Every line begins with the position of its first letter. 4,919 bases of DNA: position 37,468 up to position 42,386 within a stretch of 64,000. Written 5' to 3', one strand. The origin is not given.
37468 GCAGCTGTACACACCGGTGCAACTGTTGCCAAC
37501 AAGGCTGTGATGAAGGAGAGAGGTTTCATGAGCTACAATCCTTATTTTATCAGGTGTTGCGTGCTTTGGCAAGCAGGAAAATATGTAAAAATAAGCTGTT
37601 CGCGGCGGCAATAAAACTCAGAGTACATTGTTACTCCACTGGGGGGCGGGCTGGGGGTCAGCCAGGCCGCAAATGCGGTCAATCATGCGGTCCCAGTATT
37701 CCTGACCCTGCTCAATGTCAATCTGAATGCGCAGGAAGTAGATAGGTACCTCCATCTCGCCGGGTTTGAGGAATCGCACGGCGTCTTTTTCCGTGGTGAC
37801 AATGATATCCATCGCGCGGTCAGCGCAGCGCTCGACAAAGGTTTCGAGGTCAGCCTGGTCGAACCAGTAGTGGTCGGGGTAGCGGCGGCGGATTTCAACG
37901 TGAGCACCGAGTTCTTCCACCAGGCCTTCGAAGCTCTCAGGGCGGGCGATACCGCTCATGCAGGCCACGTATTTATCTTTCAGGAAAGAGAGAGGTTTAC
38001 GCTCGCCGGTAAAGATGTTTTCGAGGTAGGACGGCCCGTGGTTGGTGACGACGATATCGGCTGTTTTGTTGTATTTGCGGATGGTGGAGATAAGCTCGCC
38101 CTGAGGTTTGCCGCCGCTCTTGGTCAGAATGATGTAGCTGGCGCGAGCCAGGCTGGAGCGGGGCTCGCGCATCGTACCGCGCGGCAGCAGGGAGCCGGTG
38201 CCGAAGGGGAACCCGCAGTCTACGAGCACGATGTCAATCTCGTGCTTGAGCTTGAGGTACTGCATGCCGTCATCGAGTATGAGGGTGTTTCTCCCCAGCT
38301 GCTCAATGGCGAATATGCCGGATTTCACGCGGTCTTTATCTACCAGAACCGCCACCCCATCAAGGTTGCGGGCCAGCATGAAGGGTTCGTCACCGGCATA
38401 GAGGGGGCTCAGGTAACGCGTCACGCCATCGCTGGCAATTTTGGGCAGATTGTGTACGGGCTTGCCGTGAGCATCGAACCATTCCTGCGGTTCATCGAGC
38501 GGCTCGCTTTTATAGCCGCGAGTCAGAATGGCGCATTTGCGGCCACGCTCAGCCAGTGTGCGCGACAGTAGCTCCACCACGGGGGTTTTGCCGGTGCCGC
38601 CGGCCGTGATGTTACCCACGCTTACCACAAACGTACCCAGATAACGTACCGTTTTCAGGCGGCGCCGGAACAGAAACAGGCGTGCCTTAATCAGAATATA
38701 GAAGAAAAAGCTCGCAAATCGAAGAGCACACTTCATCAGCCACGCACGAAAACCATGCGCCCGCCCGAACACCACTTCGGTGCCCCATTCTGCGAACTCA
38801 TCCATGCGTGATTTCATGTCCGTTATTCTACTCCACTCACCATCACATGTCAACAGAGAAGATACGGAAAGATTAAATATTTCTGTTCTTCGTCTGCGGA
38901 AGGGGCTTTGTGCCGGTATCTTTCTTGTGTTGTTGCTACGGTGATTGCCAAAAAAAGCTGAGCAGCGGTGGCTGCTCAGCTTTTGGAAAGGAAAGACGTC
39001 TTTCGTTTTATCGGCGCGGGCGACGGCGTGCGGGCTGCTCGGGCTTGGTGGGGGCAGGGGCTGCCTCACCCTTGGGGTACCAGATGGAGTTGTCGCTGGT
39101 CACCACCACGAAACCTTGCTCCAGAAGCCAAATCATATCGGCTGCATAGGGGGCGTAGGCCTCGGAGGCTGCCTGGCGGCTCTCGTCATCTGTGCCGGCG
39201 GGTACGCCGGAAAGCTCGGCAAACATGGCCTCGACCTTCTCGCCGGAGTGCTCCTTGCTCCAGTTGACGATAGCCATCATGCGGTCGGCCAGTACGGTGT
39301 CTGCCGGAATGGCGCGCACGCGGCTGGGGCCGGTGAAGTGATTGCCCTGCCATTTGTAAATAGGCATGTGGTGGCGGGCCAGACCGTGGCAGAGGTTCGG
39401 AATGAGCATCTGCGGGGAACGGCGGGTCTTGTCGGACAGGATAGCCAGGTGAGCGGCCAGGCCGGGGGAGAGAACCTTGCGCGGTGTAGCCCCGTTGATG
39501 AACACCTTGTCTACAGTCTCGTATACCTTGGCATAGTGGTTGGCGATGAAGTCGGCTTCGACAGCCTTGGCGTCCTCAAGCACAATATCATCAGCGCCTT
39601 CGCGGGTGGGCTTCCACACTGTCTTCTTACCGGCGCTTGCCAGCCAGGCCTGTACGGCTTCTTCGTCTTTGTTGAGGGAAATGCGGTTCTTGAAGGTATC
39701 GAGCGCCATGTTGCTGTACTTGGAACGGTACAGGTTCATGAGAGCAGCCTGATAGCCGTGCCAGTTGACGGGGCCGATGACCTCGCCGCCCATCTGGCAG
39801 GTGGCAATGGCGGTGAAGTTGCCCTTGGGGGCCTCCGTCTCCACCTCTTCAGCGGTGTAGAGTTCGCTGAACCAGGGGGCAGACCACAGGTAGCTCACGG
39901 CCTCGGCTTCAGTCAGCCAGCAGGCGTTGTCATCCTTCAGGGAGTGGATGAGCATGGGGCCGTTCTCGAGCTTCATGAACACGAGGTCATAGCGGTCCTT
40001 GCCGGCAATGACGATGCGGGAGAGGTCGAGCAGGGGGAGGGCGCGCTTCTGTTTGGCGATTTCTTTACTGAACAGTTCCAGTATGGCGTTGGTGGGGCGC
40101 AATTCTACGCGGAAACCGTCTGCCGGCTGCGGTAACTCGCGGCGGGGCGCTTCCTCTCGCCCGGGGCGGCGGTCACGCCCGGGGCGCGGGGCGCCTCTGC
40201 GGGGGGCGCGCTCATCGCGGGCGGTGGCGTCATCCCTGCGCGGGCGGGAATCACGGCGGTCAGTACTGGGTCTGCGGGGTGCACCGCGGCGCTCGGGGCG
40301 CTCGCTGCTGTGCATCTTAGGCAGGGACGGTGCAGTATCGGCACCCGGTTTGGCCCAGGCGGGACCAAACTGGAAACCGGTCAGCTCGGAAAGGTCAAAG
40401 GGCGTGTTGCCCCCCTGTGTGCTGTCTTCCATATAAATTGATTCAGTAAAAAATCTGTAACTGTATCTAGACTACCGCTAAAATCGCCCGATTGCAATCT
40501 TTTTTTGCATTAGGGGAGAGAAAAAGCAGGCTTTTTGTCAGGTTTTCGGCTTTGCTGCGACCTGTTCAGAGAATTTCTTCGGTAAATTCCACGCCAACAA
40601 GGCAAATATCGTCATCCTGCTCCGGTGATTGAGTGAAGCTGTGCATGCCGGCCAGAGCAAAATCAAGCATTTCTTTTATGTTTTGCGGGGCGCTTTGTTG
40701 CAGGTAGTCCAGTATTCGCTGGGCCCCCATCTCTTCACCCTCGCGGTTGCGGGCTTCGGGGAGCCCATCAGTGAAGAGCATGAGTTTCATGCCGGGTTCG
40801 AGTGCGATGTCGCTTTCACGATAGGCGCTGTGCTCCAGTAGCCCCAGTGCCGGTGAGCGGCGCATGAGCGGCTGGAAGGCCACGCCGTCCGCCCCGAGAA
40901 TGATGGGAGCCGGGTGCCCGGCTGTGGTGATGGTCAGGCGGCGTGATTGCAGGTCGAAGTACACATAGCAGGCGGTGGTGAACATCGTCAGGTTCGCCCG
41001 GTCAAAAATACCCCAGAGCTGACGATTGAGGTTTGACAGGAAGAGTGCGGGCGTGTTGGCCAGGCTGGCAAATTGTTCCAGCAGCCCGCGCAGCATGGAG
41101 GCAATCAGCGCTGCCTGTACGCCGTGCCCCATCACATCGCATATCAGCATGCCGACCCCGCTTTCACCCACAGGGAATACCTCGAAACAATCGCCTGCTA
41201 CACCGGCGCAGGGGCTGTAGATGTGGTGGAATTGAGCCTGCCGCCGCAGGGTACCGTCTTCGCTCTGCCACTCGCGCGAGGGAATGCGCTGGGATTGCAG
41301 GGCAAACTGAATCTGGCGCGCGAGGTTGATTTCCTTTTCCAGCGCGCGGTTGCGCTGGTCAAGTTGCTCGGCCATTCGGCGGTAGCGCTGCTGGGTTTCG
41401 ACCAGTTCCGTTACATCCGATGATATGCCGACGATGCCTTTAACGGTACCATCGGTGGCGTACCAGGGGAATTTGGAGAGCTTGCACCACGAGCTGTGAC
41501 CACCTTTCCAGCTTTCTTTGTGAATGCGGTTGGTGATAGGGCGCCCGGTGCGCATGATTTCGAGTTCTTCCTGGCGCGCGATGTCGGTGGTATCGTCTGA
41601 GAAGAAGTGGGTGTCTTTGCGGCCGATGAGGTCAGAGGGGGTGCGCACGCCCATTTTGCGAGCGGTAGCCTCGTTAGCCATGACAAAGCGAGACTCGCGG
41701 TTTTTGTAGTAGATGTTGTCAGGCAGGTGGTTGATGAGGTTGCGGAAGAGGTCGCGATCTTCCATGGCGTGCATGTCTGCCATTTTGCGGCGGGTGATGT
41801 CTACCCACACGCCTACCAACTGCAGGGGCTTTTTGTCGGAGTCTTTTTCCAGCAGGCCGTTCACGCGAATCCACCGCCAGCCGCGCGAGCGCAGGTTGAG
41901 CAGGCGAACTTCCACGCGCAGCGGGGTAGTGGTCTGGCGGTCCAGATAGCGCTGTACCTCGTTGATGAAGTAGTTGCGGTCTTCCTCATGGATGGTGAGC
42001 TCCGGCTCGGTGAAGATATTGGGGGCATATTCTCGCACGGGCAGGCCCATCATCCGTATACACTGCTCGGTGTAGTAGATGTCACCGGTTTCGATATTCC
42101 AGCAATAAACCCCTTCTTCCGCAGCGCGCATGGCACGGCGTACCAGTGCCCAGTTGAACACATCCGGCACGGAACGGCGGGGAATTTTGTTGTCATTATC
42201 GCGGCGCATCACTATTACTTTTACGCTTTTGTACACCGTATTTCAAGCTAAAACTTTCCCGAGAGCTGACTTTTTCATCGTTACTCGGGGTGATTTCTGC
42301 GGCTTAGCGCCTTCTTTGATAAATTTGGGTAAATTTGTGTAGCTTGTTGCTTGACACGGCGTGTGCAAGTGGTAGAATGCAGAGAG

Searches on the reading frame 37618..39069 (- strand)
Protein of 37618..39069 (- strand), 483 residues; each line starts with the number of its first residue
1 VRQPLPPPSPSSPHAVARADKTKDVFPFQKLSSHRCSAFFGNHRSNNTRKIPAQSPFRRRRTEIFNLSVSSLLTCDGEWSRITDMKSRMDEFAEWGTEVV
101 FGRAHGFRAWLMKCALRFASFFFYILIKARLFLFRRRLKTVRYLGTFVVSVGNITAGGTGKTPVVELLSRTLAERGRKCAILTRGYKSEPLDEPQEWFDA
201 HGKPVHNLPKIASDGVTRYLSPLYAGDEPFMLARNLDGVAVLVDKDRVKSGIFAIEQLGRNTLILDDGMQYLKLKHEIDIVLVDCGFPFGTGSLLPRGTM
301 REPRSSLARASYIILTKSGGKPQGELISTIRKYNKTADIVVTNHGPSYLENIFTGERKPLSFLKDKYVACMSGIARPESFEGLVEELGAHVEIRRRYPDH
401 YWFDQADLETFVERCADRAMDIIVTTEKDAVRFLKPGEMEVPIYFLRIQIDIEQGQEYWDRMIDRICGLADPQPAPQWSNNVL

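Call 80: search_protein_families(library=pfam, proteins=[window:37618-39069:-], max_evalue=0.00001)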
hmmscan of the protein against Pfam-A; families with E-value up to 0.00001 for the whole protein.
window:37618-39069:- (483 aa): 1 family
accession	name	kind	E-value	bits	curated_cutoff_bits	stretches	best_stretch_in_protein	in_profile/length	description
PF02606.20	LpxK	-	2.1e-71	241.1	27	1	113-459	2-320/328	Tetraacyldisaccharide-1-P 4'-kinase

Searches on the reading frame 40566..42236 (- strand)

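Call 80: search_protein_families(library=pfam, proteins=[window:40566-42236:-], max_evalue=0.00001)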
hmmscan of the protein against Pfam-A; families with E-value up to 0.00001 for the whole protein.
window:40566-42236:- (556 aa): 4 families
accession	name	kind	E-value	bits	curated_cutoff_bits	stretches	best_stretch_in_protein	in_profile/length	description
PF07228.17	SpoIIE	-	4.7e-47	160.9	25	1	359-551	3-191/192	Stage II sporulation protein E (SpoIIE)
PF08448.16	PAS_4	-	9e-21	74.6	23.1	1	169-279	2-109/110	PAS fold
PF08447.18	PAS_3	-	1.3e-10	41.8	25.6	1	53-143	2-88/89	PAS fold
PF13426.13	PAS_9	-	1.7e-09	38.3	27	1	175-277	4-103/103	PAS domain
